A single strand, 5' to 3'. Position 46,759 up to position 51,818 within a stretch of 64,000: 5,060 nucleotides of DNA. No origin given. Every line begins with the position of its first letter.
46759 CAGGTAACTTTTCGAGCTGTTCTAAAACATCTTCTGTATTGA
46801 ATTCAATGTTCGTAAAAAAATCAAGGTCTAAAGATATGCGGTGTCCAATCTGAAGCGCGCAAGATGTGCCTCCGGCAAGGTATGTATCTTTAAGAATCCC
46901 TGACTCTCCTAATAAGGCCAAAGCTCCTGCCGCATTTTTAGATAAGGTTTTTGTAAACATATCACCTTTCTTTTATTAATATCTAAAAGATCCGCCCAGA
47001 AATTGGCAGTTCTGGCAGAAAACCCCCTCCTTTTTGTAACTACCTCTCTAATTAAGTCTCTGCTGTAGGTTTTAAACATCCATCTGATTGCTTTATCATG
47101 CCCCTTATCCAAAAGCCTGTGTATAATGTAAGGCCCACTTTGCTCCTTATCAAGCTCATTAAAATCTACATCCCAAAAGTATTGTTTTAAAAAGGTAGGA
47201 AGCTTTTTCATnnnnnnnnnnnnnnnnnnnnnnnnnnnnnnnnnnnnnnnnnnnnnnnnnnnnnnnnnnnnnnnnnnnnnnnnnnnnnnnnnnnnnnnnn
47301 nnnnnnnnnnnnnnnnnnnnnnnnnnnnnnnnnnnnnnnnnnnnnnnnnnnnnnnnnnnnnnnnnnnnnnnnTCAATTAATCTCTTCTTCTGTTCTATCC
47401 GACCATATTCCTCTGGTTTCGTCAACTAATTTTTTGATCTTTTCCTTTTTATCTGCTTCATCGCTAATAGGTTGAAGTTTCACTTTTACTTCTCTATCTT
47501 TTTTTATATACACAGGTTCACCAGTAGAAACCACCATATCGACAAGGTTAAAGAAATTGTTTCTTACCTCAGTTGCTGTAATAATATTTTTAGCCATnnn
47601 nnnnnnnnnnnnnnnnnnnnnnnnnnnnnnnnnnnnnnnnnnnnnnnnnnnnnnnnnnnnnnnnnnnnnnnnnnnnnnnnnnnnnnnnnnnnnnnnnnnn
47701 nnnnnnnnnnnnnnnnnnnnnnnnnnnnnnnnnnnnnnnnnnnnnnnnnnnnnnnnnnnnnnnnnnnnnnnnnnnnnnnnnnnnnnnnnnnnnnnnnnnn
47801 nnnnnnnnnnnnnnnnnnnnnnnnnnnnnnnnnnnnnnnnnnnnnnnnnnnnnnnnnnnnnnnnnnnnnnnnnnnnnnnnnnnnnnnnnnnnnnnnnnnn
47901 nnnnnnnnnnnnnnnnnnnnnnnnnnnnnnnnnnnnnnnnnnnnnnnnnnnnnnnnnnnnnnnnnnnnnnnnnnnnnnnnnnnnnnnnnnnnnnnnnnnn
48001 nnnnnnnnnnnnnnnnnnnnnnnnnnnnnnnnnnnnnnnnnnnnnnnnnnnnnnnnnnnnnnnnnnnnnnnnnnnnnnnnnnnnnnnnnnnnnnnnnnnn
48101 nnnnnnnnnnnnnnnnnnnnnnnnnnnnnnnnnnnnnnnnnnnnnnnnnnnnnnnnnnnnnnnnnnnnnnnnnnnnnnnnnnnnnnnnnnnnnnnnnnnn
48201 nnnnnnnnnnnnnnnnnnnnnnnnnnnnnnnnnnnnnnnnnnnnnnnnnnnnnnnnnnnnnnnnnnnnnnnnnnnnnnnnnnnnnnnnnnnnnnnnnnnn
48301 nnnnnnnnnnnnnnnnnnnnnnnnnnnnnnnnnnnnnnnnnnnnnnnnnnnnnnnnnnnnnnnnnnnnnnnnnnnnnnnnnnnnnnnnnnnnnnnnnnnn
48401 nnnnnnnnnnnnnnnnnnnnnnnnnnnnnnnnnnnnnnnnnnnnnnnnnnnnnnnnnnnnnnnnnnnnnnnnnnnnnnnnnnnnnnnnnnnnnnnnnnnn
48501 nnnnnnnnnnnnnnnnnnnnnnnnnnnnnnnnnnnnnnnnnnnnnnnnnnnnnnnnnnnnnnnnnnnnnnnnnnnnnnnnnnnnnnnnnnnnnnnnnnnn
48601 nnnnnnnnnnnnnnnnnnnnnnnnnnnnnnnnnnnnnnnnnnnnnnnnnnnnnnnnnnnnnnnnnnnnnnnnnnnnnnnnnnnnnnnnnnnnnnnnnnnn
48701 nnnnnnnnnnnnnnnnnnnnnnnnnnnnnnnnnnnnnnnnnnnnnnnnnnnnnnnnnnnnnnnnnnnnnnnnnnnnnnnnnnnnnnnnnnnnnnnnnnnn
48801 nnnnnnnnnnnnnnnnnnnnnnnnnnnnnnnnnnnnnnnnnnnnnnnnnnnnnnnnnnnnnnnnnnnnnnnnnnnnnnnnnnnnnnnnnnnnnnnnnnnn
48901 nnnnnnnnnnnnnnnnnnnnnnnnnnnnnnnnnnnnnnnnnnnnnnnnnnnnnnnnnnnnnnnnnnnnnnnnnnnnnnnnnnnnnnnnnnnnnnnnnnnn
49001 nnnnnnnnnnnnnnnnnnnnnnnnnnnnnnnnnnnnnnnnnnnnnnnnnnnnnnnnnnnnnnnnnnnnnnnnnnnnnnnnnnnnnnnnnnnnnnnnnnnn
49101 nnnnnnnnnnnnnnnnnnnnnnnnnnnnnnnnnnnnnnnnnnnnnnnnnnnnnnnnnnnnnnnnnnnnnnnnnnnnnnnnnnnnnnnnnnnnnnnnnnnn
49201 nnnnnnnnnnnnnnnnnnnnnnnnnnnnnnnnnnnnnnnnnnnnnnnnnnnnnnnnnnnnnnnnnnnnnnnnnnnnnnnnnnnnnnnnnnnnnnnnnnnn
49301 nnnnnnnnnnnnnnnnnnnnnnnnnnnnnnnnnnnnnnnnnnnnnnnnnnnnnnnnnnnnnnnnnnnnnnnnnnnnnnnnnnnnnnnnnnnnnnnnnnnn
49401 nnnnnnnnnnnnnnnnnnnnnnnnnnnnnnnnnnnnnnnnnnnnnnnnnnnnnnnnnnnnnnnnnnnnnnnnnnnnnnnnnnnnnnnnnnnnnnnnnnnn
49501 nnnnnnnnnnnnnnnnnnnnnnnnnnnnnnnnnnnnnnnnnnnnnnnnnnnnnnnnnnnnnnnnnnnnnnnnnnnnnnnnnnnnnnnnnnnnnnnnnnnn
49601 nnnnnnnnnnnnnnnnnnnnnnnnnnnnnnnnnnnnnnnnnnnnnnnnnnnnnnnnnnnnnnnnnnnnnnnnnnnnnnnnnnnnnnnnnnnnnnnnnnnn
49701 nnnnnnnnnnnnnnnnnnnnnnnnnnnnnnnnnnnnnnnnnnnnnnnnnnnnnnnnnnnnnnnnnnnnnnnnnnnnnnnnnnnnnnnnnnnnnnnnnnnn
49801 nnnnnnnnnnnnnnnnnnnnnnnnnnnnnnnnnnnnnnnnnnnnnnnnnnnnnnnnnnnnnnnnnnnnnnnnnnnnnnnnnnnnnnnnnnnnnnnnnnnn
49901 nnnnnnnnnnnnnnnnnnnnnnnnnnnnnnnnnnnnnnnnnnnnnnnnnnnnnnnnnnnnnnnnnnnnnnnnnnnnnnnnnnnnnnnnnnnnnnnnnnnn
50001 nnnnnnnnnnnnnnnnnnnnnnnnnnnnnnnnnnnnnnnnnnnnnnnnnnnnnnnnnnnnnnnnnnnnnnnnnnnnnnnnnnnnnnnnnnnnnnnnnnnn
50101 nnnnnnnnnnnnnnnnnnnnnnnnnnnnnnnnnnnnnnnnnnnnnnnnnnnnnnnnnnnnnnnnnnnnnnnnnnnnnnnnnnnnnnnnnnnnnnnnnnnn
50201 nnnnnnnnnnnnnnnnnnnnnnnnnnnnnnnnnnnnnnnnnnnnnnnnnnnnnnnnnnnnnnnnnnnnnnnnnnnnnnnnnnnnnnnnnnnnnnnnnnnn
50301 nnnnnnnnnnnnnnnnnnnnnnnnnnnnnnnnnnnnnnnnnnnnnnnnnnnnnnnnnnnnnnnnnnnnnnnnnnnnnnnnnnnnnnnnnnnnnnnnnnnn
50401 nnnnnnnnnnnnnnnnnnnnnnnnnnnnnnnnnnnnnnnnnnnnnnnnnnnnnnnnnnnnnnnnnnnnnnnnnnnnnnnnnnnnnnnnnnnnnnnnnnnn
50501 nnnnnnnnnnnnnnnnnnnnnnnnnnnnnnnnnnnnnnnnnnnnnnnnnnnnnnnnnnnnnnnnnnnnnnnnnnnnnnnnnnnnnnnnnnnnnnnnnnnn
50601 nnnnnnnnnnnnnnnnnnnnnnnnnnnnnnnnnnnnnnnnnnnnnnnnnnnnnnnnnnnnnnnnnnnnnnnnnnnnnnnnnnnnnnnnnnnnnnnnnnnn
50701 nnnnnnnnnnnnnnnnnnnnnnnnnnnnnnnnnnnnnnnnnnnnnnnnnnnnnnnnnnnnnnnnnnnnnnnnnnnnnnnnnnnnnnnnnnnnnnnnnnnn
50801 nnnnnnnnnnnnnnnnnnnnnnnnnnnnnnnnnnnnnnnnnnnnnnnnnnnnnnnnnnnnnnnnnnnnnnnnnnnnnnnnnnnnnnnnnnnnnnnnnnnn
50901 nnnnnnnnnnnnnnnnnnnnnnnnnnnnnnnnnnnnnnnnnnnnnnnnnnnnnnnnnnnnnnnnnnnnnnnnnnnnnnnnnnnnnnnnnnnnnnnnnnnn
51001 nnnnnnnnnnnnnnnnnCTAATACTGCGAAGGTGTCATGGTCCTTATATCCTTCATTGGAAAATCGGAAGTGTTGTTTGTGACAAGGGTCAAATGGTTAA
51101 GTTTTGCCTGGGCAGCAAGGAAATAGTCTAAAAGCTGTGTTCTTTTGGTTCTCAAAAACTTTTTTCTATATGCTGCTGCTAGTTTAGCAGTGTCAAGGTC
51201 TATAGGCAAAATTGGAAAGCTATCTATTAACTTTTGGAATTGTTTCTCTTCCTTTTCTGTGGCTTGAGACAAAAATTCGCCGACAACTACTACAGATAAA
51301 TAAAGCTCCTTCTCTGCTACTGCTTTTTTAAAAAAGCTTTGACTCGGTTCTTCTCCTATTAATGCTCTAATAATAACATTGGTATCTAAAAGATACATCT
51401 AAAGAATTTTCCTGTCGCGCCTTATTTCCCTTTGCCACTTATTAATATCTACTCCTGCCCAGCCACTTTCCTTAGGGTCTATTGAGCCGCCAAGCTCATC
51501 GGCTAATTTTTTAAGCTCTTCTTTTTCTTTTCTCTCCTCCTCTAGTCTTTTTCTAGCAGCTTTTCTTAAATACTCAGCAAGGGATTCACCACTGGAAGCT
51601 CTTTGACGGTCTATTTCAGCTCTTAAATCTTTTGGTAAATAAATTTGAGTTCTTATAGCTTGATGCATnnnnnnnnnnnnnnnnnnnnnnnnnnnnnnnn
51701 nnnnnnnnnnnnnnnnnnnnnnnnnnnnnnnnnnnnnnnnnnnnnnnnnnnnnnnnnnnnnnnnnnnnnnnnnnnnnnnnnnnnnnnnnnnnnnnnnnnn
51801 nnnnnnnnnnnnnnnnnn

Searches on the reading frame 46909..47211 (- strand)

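Call 83: search_protein_families(library=pfam, proteins=[window:46909-47211:-], max_evalue=0.01)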
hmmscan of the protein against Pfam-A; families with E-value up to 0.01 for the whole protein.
window:46909-47211:- (100 aa): 1 family
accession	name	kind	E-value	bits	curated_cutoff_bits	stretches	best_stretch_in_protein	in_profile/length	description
PF21956.1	DUF6922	-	1.3e-15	57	27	1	7-58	1-52/52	Family of unknown function (DUF6922)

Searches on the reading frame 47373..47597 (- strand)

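Call 83: search_protein_families(library=pfam, proteins=[window:47373-47597:-], max_evalue=0.01)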
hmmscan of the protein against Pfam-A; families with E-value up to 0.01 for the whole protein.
window:47373-47597:- (74 aa): 2 families
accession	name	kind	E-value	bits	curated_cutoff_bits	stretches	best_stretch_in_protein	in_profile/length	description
PF02604.26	PhdYeFM_antitox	-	4.3e-07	30.1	29.8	1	4-52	2-50/74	Antitoxin Phd_YefM, type II toxin-antitoxin system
PF12910.14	PHD_like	-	0.0097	16.4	27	0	6-37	5-36/141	Antitoxin of toxin-antitoxin, RelE / RelB, TA system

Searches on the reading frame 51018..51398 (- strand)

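Call 83: search_protein_families(library=pfam, proteins=[window:51018-51398:-], max_evalue=0.01)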
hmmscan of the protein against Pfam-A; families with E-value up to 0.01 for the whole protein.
window:51018-51398:- (126 aa): 2 families
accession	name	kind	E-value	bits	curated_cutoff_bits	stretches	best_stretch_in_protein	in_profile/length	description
PF01850.27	PIN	-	1.3e-15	58.5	23.6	1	2-110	1-112/120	PIN domain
PF14367.12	DUF4411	-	0.00079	19.7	23.5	0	72-111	90-124/159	Domain of unknown function (DUF4411)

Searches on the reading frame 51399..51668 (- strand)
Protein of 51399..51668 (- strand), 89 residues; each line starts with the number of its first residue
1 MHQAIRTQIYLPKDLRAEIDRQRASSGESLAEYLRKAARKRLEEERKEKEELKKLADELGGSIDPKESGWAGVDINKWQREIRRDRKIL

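Call 83: search_protein_families(library=pfam, proteins=[window:51399-51668:-], max_evalue=0.01)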
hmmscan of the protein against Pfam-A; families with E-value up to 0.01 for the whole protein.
window:51399-51668:- (89 aa): 1 family
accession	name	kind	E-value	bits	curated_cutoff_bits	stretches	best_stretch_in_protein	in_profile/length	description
PF01402.27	RHH_1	-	0.00021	21.5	20.5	1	6-44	1-39/39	Ribbon-helix-helix protein, copG family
